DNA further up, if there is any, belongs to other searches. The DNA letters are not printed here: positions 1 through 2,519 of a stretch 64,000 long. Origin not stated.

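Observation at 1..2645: Cobalamin riboswitch controlling a secreted T9SS beta-propeller protein rather than a canonical B12 transporter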

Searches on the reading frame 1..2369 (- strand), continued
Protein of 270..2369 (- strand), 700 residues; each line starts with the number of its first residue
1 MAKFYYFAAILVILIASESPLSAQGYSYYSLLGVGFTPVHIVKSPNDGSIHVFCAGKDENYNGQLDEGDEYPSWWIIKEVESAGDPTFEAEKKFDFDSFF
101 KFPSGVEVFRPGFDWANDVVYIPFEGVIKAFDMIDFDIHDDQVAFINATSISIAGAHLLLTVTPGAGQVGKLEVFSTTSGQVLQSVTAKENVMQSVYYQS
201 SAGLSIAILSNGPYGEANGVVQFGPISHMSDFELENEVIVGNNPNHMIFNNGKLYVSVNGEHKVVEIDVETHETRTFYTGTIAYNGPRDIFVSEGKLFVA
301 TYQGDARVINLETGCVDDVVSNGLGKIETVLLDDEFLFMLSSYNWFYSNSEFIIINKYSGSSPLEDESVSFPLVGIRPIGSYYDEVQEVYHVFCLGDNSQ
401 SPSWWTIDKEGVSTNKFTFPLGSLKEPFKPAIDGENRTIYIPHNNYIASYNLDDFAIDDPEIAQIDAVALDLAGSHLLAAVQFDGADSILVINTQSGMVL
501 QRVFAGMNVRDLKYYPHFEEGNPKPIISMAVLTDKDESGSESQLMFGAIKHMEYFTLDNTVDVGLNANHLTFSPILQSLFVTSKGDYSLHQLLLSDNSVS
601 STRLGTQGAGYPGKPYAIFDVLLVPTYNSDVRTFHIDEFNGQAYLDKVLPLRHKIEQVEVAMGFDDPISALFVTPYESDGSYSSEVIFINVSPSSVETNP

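Call 52: fold_search(model_id=the predicted structure, library=pdb)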
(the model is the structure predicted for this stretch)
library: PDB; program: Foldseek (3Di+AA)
matches with E <= 10: 1937; with E <= 0.001: 1376
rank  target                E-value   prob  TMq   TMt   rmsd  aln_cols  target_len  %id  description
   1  3ott_B                5.7e-17  1.00  0.28  0.30  19.5       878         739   12  Crystal Structure of the extracellular domain of the putative one component system BT4673 from B. thetaiotaomicron (released 2011-08-10)
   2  3va6_B                2.0e-16  1.00  0.28  0.30  19.4       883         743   11  Crystal Structure of the extracellular domain of the putative hybrid two component system BT4673 from B. thetaiotaomic (released 2012-06-13)
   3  7mqa_LT               2.1e-16  1.00  0.29  0.27  20.7       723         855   12  Cryo-EM structure of the human SSU processome, state post-A1 (released 2021-09-22)
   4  7mq8_LT               4.4e-16  1.00  0.29  0.27  20.9       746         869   13  Cryo-EM structure of the human SSU processome, state pre-A1 (released 2021-09-22)
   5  6zqa_UU               7.2e-16  1.00  0.29  0.27  22.1       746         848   11  Cryo-EM structure of the 90S pre-ribosome from Saccharomyces cerevisiae, state A (Poly-Ala) (released 2020-09-23)
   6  9e78_0L               7.2e-16  1.00  0.23  0.28  24.1       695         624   11  48-nm repeat of the Leishmania tarentolae doublet microtubule (released 2025-03-12)
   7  6zqe_UL               1.2e-15  1.00  0.30  0.30  19.5       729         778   10  Cryo-EM structure of the 90S pre-ribosome from Saccharomyces cerevisiae, state Dis-A (Poly-Ala) (released 2020-09-23)
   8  7mq8_LR               1.2e-15  1.00  0.29  0.29  20.7       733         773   10  Cryo-EM structure of the human SSU processome, state pre-A1 (released 2021-09-22)
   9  6zqd_UU               2.7e-15  1.00  0.30  0.27  20.4       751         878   10  Cryo-EM structure of the 90S pre-ribosome from Saccharomyces cerevisiae, state Post-A1 (released 2020-09-23)
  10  5wlc_LT               2.9e-15  1.00  0.30  0.28  21.2       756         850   11  The complete structure of the small subunit processome (released 2017-09-27)
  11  5tzs_T                4.8e-15  1.00  0.28  0.29  20.9       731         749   11  Architecture of the yeast small subunit processome (released 2016-12-21)
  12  9e2g_2B               7.9e-15  1.00  0.25  0.30  26.2       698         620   11  Cryo-EM structure of 48 nm repeat of microtubule doublet from T. brucei flagellum (released 2025-03-12)
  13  9n6v_LQ               1.0e-14  1.00  0.27  0.25  23.6       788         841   10  SSU processome maturation and disassembly, State A (released 2025-11-05)
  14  9n6z_LT               1.2e-14  1.00  0.30  0.28  21.8       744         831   11  SSU processome maturation and disassembly, State D (released 2025-11-05)
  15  4nsx                  1.2e-14  1.00  0.30  0.36  19.4       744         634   10  Crystal Structure of the Utp21 tandem WD Domain (released 2014-02-19)
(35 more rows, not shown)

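Call 54: find_related_loci(query=A4, collection=genome_contigs, flank=6000)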
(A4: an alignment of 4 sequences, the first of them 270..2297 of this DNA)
Query A4 (676 aa) in genome_contigs; peptide patterns used: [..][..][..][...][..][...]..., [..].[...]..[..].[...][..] (x = any residue, [..] = any of these).
222 stretches matched a pattern; 6 encode a relative of the query (tblastn E <= 1e-3); 6 distinct loci.
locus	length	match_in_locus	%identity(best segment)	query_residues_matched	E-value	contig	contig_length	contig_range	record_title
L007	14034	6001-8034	78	2-676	0e+0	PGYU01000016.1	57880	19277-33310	MAG: Ignavibacteriae bacterium HGW-Ignavibacteriae-1 08E140C01_z5_2013_Ig3399_v2_scaffold_543, whole genome shotgun sequ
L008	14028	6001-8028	78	1-676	0e+0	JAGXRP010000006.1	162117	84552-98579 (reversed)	MAG: Desulfobulbaceae bacterium isolate CROMO_A_116 c_000000141008, whole genome shotgun sequence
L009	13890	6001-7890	40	2-627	3e-139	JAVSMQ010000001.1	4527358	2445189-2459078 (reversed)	MAG: Candidatus Kapaibacterium sp. isolate NRBC_bin_5 Kapabacteria_MAG, whole genome shotgun sequence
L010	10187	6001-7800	30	10-611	1e-29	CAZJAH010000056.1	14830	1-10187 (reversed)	MAG TPA_asm: uncultured Hyphomicrobiales bacterium isolate SRP252850_co1_147 genome assembly, contig: NODE_7498_length_1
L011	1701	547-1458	23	1-635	3e-24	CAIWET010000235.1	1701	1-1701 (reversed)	MAG: uncultured Ignavibacteria bacterium isolate Loclat_bin-16206 genome assembly, contig: bin-16206:235/654, whole geno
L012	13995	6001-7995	60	8-673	0e+0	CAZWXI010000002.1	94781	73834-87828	MAG TPA_asm: uncultured Hyphomicrobiales bacterium isolate SRP093185_co1_13 genome assembly, contig: NODE_56_length_9478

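Call 60: find_encoding_contigs(protein=P0030, flank=6000, max_places=2)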
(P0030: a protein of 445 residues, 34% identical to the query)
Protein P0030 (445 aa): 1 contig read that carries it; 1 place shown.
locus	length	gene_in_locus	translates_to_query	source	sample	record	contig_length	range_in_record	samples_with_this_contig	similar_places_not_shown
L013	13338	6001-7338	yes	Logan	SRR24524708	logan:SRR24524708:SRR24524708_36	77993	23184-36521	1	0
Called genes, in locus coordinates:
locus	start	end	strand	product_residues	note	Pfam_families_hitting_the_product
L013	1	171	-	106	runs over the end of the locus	PF02699:YajC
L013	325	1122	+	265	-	PF00902:TatC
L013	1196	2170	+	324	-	PF00348:polyprenyl_synt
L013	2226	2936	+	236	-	PF01027:Bax1-I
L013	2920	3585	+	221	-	PF13428:TPR_14 (faint)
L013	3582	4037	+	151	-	-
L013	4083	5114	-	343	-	PF00316:FBPase, PF18913:FBPase_C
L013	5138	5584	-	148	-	PF00582:Usp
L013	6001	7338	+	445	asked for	PF18962:Por_Secre_tail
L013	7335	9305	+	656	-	PF07715:Plug, PF14905:OMP_b-brl_3 (weak)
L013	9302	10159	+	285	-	-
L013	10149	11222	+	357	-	PF16819:DUF5074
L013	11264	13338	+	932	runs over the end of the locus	PF02463:SMC_N (faint), PF06745:ATPase (faint), PF13191:AAA_16 (faint), PF13555:AAA_29 (faint), PF20703:nSTAND1 (faint), PF17760:UvrA_inter, PF17755:UvrA_DNA-bind, PF00005:ABC_tran, +2 more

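Call 61: find_encoding_contigs(protein=P0142, flank=6000, max_places=2)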
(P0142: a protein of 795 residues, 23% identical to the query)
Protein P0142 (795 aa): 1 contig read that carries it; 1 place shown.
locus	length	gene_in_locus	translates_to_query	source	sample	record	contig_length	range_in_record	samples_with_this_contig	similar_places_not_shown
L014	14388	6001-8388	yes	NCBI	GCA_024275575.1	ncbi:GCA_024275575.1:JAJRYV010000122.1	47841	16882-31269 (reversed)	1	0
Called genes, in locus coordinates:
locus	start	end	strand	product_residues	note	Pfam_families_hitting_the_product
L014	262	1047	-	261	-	-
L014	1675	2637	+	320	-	PF18962:Por_Secre_tail (weak)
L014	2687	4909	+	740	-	PF13620:CarboxypepD_reg, PF13715:CarbopepD_reg_2, PF07715:Plug, PF00593:TonB_dep_Rec_b-barrel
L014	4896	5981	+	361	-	PF16819:DUF5074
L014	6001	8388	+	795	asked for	PF16819:DUF5074 (weak), PF13860:FlgD_ig (weak)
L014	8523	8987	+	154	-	PF01928:CYTH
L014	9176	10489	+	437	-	PF00932:LTD, PF18962:Por_Secre_tail (weak), PF13860:FlgD_ig (weak)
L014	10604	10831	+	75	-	-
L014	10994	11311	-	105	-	PF01521:Fe-S_biosyn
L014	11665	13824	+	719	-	PF01804:Penicil_amidase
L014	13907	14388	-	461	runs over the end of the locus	PF00474:SSF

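Call 73: search_solved_structures(query=A6, max_evalue=10, show_alignments=1)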
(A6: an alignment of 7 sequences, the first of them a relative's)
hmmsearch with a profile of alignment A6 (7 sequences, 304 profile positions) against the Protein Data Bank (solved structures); distinct sequences matched with E-value up to 10: 7.
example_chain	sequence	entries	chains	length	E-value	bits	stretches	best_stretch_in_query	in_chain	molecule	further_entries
8blw_B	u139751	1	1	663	0.00024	23.8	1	24-123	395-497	YncE family protein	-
8glk_D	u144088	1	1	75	0.0033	20.1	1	248-302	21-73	Endonuclease I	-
7biz_A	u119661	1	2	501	0.051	16.1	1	28-107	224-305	Cell surface protein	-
8glj_D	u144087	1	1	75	0.064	15.8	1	230-302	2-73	Por secretion system C-terminal sorting domain-containing protein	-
5jvk_A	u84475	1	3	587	0.11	15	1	229-303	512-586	Uncharacterized protein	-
6qfy_A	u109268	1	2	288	0.64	12.5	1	95-131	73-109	Spike glycoprotein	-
8qb1_A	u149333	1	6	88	1.5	11.3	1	240-303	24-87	Mirolase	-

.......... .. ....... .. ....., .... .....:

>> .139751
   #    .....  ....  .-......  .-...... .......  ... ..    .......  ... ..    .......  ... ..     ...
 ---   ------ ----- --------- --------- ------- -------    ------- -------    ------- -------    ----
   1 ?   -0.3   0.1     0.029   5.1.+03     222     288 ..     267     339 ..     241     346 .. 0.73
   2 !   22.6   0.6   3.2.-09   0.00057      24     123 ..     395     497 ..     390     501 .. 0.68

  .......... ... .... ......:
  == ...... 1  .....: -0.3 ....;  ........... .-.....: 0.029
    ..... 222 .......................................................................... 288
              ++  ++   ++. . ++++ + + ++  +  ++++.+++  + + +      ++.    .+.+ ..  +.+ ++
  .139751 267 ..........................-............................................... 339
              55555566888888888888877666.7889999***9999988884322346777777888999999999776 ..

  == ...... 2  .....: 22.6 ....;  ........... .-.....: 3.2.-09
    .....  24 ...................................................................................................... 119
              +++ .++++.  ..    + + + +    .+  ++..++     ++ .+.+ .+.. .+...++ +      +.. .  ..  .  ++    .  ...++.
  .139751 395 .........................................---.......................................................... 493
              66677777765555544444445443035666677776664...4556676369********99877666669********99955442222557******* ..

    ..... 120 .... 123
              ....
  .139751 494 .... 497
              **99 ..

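Call 77: list_cluster_members(proteins=[P0025, P0029, P0030, P0052, P0065, P0086, P0116, P0139, P0142, P0021])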
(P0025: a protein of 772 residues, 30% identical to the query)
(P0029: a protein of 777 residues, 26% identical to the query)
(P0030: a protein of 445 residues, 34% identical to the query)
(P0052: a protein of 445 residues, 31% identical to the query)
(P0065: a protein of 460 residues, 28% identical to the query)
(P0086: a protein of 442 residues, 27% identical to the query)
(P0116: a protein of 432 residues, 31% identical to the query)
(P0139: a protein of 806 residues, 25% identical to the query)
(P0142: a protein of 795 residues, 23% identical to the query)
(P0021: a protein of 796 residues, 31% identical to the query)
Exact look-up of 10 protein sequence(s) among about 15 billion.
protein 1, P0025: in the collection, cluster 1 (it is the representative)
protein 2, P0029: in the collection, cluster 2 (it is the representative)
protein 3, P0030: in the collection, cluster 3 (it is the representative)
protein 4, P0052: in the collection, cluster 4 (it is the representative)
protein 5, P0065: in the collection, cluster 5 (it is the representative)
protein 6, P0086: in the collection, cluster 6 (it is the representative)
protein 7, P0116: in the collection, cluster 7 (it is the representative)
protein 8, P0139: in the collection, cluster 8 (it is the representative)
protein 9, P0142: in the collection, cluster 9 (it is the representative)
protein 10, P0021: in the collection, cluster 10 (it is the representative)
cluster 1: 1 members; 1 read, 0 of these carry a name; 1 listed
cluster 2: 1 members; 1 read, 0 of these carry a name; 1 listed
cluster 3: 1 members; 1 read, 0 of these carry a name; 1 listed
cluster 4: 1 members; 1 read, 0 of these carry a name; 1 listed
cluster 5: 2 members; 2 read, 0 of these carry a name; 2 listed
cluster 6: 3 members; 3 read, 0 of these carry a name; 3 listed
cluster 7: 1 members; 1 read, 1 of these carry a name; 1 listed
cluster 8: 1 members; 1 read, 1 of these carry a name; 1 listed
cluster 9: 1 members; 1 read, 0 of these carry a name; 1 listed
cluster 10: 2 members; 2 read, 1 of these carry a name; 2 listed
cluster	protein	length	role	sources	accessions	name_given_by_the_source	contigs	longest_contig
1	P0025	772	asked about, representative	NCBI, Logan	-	-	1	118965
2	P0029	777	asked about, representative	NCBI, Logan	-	-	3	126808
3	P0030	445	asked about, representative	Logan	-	-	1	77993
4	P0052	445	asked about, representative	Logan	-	-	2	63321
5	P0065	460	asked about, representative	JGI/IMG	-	-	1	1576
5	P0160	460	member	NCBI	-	-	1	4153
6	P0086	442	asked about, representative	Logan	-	-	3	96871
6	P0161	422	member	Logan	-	-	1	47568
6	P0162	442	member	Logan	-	-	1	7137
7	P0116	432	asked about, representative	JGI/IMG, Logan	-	hypothetical protein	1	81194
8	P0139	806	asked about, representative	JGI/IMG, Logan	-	WD40 repeat protein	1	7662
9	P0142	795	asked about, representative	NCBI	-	-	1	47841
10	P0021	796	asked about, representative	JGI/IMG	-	hypothetical protein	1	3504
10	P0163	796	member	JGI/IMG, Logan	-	-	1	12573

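Call 78: find_encoding_contigs(protein=P0025, flank=6000, max_places=1)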
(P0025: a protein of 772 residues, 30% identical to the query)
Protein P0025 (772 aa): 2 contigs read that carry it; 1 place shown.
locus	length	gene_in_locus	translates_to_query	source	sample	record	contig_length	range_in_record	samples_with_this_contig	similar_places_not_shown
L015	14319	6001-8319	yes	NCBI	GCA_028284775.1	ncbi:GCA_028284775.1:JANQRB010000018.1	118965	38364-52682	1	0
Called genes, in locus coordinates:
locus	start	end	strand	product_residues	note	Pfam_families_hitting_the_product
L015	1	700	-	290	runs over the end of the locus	PF01040:UbiA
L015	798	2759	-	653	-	PF00072:Response_reg, PF00989:PAS, PF08448:PAS_4, PF13188:PAS_8 (weak), PF13426:PAS_9, PF00512:HisKA, PF02518:HATPase_c, PF00072:Response_reg, +1 more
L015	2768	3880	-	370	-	PF07536:HWE_HK (weak), PF07568:HisKA_2, PF13581:HATPase_c_2 (weak), PF02518:HATPase_c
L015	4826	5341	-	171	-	PF01584:CheW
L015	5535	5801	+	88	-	-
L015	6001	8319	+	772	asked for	PF01436:NHL (faint), PF13970:DUF4221 (faint)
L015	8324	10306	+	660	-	PF07715:Plug, PF00593:TonB_dep_Rec_b-barrel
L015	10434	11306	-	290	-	PF00932:LTD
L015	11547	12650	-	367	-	PF01207:Dus, PF01180:DHO_dh (faint)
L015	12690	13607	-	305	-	PF01063:Aminotran_4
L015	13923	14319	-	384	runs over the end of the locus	PF02163:Peptidase_M50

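Call 79: find_encoding_contigs(protein=P0052, flank=6000, max_places=1)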
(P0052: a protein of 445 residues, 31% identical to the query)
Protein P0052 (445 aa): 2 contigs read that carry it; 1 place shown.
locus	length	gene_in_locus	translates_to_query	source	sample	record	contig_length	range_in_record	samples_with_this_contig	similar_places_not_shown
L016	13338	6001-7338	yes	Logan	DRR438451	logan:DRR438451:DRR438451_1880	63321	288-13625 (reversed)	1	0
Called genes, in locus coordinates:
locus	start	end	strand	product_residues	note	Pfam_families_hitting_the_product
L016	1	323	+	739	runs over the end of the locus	PF09371:Tex_N, PF22706:Tex_central_region, PF16921:Tex_YqgF, PF14639:YqgF, PF14635:HHH_7, PF12836:HHH_3, PF17674:HHH_9, PF00575:S1, +1 more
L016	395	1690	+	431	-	PF00515:TPR_1, PF07719:TPR_2 (weak), PF13181:TPR_8 (weak), PF13432:TPR_16 (weak), PF00515:TPR_1, PF07719:TPR_2, PF13181:TPR_8, PF13414:TPR_11, +9 more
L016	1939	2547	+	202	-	PF00583:Acetyltransf_1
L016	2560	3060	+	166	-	PF08020:DUF1706, PF12867:DinB_2 (weak)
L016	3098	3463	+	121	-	PF08818:DUF1801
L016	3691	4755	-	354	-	PF07719:TPR_2 (faint), PF13174:TPR_6 (faint), PF00515:TPR_1 (weak), PF13181:TPR_8 (weak)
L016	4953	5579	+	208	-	PF06736:TMEM175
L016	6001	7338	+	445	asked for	PF18962:Por_Secre_tail (weak)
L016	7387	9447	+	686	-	PF07715:Plug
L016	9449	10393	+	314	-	-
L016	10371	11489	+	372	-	-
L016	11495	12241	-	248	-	PF00877:NLPC_P60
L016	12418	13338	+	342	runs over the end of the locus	PF01916:DS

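Call 80: find_encoding_contigs(protein=P0086, flank=6000, max_places=1)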
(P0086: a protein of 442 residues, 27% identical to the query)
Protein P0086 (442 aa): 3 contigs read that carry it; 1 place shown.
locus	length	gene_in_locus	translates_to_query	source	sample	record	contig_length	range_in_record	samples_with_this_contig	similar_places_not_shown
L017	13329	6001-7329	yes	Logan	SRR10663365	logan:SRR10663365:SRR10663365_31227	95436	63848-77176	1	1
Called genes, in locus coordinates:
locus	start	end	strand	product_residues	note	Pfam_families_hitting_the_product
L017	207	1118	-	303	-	-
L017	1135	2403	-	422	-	-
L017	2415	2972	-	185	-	PF04542:Sigma70_r2, PF08281:Sigma70_r4_2, PF04545:Sigma70_r4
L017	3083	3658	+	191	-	PF04542:Sigma70_r2, PF08281:Sigma70_r4_2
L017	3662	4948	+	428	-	-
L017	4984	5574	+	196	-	-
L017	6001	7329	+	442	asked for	-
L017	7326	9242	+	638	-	PF07715:Plug, PF00593:TonB_dep_Rec_b-barrel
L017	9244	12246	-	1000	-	PF18911:PKD_4, PF00801:PKD, PF18911:PKD_4, PF18962:Por_Secre_tail (weak)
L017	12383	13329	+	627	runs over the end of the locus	PF16177:ACAS_N, PF00501:AMP-binding, PF13193:AMP-binding_C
